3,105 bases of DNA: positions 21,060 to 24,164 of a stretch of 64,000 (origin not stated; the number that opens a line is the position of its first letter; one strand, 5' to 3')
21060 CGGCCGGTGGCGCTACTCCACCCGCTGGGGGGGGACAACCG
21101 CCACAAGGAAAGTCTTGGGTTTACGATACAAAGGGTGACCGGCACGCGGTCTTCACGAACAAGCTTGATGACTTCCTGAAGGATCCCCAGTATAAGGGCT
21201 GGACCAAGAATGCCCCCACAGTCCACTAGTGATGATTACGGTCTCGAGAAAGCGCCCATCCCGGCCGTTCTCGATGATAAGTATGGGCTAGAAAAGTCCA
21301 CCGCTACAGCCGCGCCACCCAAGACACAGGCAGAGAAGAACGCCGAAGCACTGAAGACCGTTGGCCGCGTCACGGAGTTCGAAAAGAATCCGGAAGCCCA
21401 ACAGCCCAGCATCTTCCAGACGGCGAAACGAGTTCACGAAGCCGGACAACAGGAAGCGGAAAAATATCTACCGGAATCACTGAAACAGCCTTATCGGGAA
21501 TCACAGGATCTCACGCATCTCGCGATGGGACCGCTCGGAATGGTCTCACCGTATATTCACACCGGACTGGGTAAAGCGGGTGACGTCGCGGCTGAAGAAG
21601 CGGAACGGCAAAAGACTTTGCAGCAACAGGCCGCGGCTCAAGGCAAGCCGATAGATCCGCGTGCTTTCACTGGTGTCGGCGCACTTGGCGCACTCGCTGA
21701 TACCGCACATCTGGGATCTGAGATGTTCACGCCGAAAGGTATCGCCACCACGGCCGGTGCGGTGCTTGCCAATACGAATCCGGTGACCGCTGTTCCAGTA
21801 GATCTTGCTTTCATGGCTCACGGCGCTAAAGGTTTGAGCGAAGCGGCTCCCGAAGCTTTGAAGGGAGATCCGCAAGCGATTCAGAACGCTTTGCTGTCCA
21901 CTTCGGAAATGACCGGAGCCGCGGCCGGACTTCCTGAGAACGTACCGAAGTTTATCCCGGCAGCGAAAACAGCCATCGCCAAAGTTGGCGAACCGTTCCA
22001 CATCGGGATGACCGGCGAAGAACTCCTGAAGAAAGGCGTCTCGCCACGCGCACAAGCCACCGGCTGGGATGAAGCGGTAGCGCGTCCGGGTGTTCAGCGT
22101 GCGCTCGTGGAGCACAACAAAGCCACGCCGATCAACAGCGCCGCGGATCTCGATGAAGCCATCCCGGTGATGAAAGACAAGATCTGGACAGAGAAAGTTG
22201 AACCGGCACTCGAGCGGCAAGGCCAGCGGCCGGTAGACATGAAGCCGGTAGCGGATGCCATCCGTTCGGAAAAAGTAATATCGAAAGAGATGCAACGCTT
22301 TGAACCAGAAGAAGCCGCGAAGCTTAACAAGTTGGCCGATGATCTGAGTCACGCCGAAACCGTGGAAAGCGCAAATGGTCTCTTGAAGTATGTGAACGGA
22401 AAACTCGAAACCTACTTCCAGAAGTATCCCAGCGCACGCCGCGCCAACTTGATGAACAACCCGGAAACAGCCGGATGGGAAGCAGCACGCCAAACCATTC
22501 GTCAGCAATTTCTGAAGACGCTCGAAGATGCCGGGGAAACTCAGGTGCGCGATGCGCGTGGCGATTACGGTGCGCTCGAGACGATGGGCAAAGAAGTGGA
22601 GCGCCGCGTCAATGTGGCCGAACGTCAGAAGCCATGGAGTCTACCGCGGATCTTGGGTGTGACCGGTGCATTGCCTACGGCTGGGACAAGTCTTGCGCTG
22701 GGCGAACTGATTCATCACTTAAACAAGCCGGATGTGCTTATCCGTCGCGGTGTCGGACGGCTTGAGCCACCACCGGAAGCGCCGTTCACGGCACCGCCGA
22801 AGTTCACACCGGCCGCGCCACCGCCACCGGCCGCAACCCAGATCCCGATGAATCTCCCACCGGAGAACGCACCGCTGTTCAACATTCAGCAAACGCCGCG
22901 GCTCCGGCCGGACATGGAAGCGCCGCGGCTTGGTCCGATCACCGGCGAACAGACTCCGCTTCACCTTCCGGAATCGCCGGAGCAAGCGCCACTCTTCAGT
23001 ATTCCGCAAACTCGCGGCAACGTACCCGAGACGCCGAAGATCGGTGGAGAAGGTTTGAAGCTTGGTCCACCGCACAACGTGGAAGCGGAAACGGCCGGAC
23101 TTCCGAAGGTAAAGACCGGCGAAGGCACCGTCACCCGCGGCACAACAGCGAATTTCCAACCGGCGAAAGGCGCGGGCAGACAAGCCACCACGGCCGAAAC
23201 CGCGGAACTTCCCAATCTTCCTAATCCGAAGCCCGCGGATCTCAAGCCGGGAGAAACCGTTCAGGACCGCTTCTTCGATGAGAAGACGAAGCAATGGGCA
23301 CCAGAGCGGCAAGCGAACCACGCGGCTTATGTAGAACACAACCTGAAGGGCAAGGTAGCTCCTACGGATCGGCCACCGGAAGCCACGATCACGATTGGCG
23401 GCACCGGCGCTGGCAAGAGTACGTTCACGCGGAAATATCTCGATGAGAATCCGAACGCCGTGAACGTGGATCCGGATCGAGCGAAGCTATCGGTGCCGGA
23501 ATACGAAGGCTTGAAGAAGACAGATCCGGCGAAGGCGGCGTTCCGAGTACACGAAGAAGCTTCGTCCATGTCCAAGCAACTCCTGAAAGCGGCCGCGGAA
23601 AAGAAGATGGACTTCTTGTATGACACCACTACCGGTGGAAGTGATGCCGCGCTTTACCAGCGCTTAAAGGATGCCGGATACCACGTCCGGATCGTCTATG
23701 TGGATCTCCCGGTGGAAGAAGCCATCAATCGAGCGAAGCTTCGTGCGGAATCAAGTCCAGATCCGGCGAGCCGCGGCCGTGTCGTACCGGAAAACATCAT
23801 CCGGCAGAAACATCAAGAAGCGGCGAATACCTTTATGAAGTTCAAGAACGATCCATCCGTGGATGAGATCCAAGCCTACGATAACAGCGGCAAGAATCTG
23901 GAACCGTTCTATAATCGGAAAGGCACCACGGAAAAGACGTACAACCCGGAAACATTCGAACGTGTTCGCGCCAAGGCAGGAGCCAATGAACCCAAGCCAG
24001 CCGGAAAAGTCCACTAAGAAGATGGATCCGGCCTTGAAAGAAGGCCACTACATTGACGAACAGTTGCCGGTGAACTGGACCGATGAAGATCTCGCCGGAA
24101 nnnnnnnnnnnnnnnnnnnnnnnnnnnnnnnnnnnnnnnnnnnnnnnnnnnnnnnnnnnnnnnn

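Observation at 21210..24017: Zeta-toxin-type kinase domain fused to the end of a 935-aa internal-virion-type protein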

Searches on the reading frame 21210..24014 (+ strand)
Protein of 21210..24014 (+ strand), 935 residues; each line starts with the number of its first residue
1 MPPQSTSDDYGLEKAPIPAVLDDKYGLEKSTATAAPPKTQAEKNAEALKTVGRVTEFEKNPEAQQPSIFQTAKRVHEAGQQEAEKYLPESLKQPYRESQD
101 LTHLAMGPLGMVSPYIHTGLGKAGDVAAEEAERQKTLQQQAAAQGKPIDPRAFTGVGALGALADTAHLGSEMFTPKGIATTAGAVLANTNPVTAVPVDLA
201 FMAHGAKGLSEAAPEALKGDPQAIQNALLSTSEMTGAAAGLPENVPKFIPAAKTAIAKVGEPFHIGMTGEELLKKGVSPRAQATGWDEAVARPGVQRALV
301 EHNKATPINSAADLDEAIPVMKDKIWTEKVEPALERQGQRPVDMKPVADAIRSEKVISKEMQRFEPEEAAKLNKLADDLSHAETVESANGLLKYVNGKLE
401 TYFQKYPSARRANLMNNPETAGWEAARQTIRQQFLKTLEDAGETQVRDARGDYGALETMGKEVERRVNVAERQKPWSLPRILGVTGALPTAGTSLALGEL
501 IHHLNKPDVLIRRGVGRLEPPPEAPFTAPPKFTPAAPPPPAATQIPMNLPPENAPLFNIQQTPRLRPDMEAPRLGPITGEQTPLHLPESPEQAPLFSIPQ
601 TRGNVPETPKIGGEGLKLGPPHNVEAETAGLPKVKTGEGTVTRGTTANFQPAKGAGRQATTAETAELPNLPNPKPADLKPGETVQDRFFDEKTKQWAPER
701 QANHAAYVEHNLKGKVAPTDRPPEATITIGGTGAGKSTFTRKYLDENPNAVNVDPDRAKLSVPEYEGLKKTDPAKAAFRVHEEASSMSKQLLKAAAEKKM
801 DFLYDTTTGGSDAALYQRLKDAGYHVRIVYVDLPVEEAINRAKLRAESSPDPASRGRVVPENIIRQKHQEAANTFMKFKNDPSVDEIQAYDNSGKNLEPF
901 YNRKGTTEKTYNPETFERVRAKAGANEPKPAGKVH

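Call 3: search_protein_families(library=pfam, proteins=[window:21210-24014:+], max_evalue=0.01)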
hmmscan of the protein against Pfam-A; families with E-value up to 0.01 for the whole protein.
window:21210-24014:+ (935 aa): 2 families
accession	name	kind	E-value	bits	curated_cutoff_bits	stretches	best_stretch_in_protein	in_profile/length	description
PF06414.18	Zeta_toxin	-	1.7e-31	109.7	22.3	1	717-896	10-191/199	Zeta toxin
PF13671.12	AAA_33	-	6e-10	40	27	1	727-853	3-126/143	AAA domain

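Call 4: search_protein_families(library=phrogs, proteins=[window:21210-24014:+], max_evalue=0.01)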
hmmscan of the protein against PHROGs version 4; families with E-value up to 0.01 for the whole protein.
window:21210-24014:+ (935 aa): 7 families
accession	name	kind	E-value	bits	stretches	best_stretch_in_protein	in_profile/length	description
phrog_16619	-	head and packaging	4.9e-17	61.8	1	690-896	401-606/1440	minor head protein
phrog_505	-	other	1.4e-09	38.9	1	725-880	4-149/295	polynucleotide kinase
phrog_24083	-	unknown function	4.3e-06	26.1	1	682-842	108-272/1233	-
phrog_2071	-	other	2.9e-05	25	1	725-871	18-141/282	ATPase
phrog_12810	-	unknown function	0.0014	17.9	1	725-848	272-396/788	-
phrog_800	-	head and packaging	0.0078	15.8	0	723-895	32-203/511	terminase small subunit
phrog_6931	-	unknown function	0.0079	16.4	0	723-870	185-324/343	-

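Call 5: search_dna_similar(query=window:21210-24014:+, collection=phages, mode=protein, max_rows=30)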
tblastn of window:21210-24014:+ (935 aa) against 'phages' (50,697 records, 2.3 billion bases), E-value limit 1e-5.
Records with a match: 4; places in all: 4; records where one place covers at least 80% of the query: 0.
Best place of each record, by identity: <60% 4.
By first word of the organism name: Cyanophage 3; Bacteroides 1.
By host as written in the record: - 1; Prochlorococcus MIT9313 1; Prochlorococcus marinus str. MIT 9313 1; Bacteroides thetaiotaomicron VPI-5485 1.
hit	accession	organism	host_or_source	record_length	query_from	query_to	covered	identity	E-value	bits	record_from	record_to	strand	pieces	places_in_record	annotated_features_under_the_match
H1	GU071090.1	Cyanophage PSS2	-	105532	690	928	26%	29.7%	2e-9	68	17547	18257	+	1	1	predicted protein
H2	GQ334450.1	Cyanophage PSS2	Prochlorococcus MIT9313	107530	690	928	26%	29.7%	2e-9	68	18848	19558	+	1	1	minor head protein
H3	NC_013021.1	Cyanophage PSS2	Prochlorococcus marinus str. MIT 9313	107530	690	928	26%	29.7%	2e-9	68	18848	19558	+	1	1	head morphogenesis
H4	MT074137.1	Bacteroides phage DAC16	Bacteroides thetaiotaomicron VPI-5485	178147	753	890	15%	34.5%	2e-10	71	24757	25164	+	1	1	hypothetical protein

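Call 8: find_homologous_proteins(query=window:21210-24014:+, max_evalue=0.001)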
Query window:21210-24014:+ (935 aa): 29 proteins with E <= 0.001 among 8000 candidates.
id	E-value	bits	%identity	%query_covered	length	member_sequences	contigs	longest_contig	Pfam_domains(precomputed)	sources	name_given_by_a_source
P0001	0.0e+0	2080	100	100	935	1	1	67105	PF06414.19,PF13671.13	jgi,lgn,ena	-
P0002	2.1e-143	498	59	30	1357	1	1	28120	PF06414.19,PF13671.13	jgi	jgi:predicted ABC-type ATPase/predicted GNAT family acetyltransferase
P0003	6.9e-125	437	72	29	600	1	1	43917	-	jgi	jgi:hypothetical protein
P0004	1.4e-124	436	68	32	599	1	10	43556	-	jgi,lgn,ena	-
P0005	2.1e-124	435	68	32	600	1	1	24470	-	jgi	-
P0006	2.1e-119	419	61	39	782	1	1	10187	-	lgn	-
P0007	5.3e-119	417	62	34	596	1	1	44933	-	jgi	jgi:hypothetical protein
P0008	1.6e-117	413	63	34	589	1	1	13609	-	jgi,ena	-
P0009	1.4e-107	380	57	38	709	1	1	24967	-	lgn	-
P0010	1.4e-98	350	56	34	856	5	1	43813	-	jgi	jgi:hypothetical protein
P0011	2.1e-97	346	51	35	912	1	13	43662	-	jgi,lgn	jgi:hypothetical protein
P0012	5.2e-94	335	47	44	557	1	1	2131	-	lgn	-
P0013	7.9e-92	328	54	36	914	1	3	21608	-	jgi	jgi:hypothetical protein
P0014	1.3e-91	327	49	41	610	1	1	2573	-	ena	-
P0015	1.7e-91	326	50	39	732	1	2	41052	-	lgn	-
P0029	5.2e-18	83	42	13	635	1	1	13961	-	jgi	jgi:hypothetical protein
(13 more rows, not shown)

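Call 12: find_encoding_contigs(protein=P0001, flank=10000, max_places=3)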
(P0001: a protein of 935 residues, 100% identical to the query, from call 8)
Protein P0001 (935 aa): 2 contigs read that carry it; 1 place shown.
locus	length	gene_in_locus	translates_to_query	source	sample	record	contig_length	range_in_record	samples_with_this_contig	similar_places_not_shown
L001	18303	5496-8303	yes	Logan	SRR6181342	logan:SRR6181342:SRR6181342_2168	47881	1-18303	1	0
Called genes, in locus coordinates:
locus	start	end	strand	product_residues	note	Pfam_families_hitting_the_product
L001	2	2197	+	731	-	?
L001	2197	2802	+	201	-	-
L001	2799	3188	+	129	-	-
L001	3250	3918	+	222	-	-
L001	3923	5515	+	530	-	-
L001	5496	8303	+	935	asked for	PF06414:Zeta_toxin, PF13671:AAA_33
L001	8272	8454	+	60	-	-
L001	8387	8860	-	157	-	PF06941:NT5C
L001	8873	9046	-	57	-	-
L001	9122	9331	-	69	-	-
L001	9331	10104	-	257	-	PF12083:DUF3560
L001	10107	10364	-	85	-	-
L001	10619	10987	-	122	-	-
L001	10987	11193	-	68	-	-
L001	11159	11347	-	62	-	-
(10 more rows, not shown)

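Call 16: find_encoding_contigs(protein=P0002, flank=10000, max_places=2)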
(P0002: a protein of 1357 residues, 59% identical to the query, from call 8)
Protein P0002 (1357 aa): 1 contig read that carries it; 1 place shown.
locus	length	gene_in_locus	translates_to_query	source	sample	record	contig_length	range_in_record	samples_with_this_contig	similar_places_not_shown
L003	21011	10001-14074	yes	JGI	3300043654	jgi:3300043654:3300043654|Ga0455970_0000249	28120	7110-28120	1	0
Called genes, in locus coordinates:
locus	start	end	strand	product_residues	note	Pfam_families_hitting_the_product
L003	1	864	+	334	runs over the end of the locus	PF26209:Phage_phiTE_241_C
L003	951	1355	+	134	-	-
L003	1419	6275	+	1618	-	-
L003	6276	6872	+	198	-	-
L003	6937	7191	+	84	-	-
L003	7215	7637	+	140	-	-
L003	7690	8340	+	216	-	-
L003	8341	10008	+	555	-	-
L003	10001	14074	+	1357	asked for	PF06414:Zeta_toxin, PF13671:AAA_33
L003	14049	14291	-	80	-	-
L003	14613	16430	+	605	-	PF01935:DUF87 (weak)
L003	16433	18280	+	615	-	PF00534:Glycos_transf_1 (weak), PF13692:Glyco_trans_1_4 (faint)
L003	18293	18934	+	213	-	-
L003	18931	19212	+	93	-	-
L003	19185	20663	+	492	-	PF00145:DNA_methylase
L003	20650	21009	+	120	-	?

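Call 17: find_encoding_contigs(protein=P0015, flank=10000, max_places=2)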
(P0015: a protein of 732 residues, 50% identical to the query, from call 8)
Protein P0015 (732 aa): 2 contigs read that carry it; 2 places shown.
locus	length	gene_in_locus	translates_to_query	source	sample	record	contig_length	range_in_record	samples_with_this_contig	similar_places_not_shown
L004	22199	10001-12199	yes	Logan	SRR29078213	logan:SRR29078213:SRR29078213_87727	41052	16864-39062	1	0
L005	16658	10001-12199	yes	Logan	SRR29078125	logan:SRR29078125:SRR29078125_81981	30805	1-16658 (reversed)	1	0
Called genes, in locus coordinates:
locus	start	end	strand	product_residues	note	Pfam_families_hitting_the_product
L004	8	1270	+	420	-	-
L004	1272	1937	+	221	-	-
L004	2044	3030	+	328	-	-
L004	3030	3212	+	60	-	-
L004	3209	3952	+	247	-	-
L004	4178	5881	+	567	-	PF11134:Phage_stabilise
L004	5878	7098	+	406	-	-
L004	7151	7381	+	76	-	-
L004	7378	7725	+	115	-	-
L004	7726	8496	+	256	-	-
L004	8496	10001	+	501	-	-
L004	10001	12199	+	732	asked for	-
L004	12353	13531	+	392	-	-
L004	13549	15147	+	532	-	-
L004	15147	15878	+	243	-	-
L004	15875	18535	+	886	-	-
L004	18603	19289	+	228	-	-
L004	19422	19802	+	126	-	PF00041:fn3 (faint)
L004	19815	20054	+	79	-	-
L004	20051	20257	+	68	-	-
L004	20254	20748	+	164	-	PF02557:VanY, PF13539:Peptidase_M15_4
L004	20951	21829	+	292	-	-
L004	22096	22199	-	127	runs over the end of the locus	-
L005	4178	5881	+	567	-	PF11134:Phage_stabilise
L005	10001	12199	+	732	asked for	-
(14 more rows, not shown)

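Call 18: find_encoding_contigs(protein=P0003, flank=10000, max_places=2)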
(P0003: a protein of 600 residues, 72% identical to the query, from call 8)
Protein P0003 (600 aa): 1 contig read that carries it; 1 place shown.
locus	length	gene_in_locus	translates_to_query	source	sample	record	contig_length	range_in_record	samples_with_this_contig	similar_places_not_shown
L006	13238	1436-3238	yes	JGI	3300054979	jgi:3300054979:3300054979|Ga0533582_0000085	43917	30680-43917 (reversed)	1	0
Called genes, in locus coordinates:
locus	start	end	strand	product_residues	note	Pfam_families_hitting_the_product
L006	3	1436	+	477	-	?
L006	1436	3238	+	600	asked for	-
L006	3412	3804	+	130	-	-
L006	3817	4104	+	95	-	-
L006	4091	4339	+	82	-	-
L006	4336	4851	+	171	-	PF02557:VanY (weak), PF13539:Peptidase_M15_4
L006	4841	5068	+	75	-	PF00313:CSD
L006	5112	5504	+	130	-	-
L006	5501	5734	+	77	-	-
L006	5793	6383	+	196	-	PF26918:Ig_Eae (faint)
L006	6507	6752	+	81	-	-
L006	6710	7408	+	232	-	-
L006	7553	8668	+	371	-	PF18897:Gp3-like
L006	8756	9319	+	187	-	-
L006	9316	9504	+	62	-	-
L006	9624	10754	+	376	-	PF12705:PDDEXK_1 (weak)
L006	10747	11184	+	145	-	-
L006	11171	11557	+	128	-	-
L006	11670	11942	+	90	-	PF13619:KTSC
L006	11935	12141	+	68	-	-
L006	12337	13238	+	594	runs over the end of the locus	PF02463:SMC_N, PF13175:AAA_15, PF13476:AAA_23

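Call 41: predict_structure(alignment_id=A2)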
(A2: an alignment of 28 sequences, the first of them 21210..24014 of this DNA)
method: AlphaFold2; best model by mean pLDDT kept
length: 935 residues; sequences in the alignment: 28
mean_pLDDT: 61.0   pTM: 0.43
mean pLDDT of the five models: 61.0, 58.7, 58.6, 56.7, 53.9
residues with pLDDT >= 90: 174; 70-90: 214; 50-70: 162; < 50: 385
segments of 3 or more residues with pLDDT < 50: 1-37, 51-66, 100-127, 150-242, 554-566, 568-588, 590-671, 704-738, 808-811, 889-935
pLDDT, mean of each block of 10 residues (from residue 1): 36 34 37 47 61 41 47 72 72 64 35 32 45 74 63 38 33 28 29 30 35 41 45 44 52 71 84 87 85 96 96 94 94 94 94 88 93 95 93 92 85 78 91 92 93 93 85 71 76 79 88 95 90 83 56 44 41 39 38 37 33 32 33 33 30 29 34 64 72 57 47 33 28 39 64 65 83 77 73 69 57 64 68 72 73 67 77 71 57 40 31 38 36 27
secondary structure, 60 per line:
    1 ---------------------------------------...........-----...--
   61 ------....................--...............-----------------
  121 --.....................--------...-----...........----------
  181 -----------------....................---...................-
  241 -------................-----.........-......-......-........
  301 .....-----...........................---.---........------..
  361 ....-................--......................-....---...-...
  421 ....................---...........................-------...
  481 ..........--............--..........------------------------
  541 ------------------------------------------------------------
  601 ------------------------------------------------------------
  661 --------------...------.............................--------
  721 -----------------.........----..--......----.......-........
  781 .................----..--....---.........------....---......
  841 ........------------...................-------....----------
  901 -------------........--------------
elements in order (helices of 4 or more, strands of 3 or more residues): H40-50 H67-86 H89-103 H123-143 H160-170 H198-217 H221-239 H248-263 H269-277 H279-284 H286-291 H293-305 H311-337 H345-352 H359-364 H366-381 H385-405 H407-410 H418-440 H444-470 H478-490 H493-504 H507-516 H684-712 H738-746 H755-760 H765-771 H773-797 H806-809 H813-821 E828-831 H835-848 H861-879 E887-890 H914-921

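Call 46: fold_search(model_id=the predicted structure, library=pdb)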
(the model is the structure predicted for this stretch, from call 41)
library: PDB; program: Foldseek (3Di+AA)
matches with E <= 10: 228; with E <= 0.001: 0
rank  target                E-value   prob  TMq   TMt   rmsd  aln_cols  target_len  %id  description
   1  2p5t_D                7.1e-02  1.00  0.13  0.43   6.6       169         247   20  Molecular and structural characterization of the PezAT chromosomal toxin-antitoxin system of the human pathogen Strept (released 2007-05-15)
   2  2p5t_B                1.1e-01  0.99  0.12  0.38   9.6       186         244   21  Molecular and structural characterization of the PezAT chromosomal toxin-antitoxin system of the human pathogen Strept (released 2007-05-15)
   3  3q8x_B                1.4e-01  1.00  0.14  0.43   9.5       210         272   16  Structure of a toxin-antitoxin system bound to its substrate (released 2011-03-09)
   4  2p5t_H                1.5e-01  1.00  0.13  0.44   6.3       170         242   19  Molecular and structural characterization of the PezAT chromosomal toxin-antitoxin system of the human pathogen Strept (released 2007-05-15)
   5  6r1j_J                1.6e-01  0.10  0.05  0.13  29.1       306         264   13  Structure of the soluble AhlC triple head mutant of the tripartite alpha-pore forming toxin, AHL, from Aeromonas hydro (released 2019-07-10)
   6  6h2e_Q                2.1e-01  0.08  0.05  0.12  28.8       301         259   13  Structure of the soluble AhlC of the tripartite alpha-pore forming toxin, AHL, from Aeromonas hydrophila. (released 2019-07-10)
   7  3q8x_D                2.8e-01  0.99  0.14  0.43   9.5       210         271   17  Structure of a toxin-antitoxin system bound to its substrate (released 2011-03-09)
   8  1gvn_D                3.7e-01  0.97  0.13  0.40  10.8       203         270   16  Crystal Structure of the Plasmid Maintenance System epsilon/zeta: Meachnism of toxin inactivation and toxin function (released 2003-01-29)
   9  7p3r_A                4.2e-01  0.06  0.05  0.10  38.2       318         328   12  Helical structure of the toxin MakA from Vibrio cholera (released 2022-02-23)
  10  9a69_B                4.6e-01  0.07  0.05  0.07  52.1       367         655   13  Integrative model of MCPB-MCPC by crosslinking MS and deep learning (released 2024-09-18)
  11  6r1j_D                5.8e-01  0.10  0.05  0.17  28.8       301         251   11  Structure of the soluble AhlC triple head mutant of the tripartite alpha-pore forming toxin, AHL, from Aeromonas hydro (released 2019-07-10)
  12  3zx6_A                7.0e-01  0.05  0.04  0.10  40.1       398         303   13  Structure of Hamp(AF1503)-Tsr fusion - Hamp (A291V) mutant (released 2012-02-29)
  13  8r5s_E                8.1e-01  0.07  0.05  0.14  26.7       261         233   18  t113 - De-novo designed soluble homotetramer (released 2024-11-27)
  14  4tql_B                8.1e-01  0.06  0.04  0.12  37.1       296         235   12  Computationally designed three helix bundle (released 2014-10-15)
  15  3zx6_B                8.5e-01  0.04  0.04  0.10  39.0       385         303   13  Structure of Hamp(AF1503)-Tsr fusion - Hamp (A291V) mutant (released 2012-02-29)
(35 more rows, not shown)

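Call 47: fold_search(model_id=the predicted structure, library=viral)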
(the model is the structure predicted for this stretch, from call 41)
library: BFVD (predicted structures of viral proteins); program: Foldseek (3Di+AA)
matches with E <= 10: 82; with E <= 0.001: 3
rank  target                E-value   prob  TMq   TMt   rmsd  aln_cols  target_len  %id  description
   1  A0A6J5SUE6            3.4e-08  1.00  0.22  0.35  29.6       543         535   16  Uncharacterized protein [uncultured Caudovirales phage]
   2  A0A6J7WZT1            2.0e-06  1.00  0.17  0.18  35.5       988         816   14  Uncharacterized protein [uncultured Caudovirales phage]
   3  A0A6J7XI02            8.1e-04  0.99  0.14  0.21  43.2       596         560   14  Uncharacterized protein [uncultured Caudovirales phage]
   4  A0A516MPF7            3.1e-03  0.99  0.15  0.21  14.8       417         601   15  (no name in the UniProt tables at hand)
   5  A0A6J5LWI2            4.0e-03  0.99  0.14  0.14  18.7       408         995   13  Uncharacterized protein [uncultured Caudovirales phage]
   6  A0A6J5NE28            4.4e-03  0.97  0.14  0.19  34.7       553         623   12  Uncharacterized protein [uncultured Caudovirales phage]
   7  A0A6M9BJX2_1          5.5e-03  0.20  0.07  0.06  54.2      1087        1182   15  RNA-directed RNA polymerase [Kummerowia striata picorna-like virus]
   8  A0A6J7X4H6            8.4e-03  0.87  0.12  0.18  26.2       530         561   12  Uncharacterized protein [uncultured Caudovirales phage]
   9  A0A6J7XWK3            1.9e-02  0.66  0.11  0.15  29.4       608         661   15  Uncharacterized protein [uncultured Caudovirales phage]
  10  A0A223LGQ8            2.5e-02  0.38  0.07  0.13  30.7       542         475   12  Uncharacterized protein [Erwinia phage vB_EamM_RisingSun]
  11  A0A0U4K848            5.2e-02  0.09  0.05  0.08  40.0       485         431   12  Uncharacterized protein [Arthrobacter phage Jasmine]
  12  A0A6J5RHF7            5.2e-02  0.08  0.05  0.06  46.0       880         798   13  Uncharacterized protein [uncultured Caudovirales phage]
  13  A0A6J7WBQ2            7.5e-02  0.85  0.16  0.24  20.7       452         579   12  Uncharacterized protein (Fragment) [uncultured Caudovirales phage]
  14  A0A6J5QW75            1.3e-01  0.08  0.05  0.07  36.9       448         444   13  Uncharacterized protein [uncultured Caudovirales phage]
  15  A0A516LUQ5            1.7e-01  0.06  0.05  0.08  33.6       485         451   15  (no name in the UniProt tables at hand)
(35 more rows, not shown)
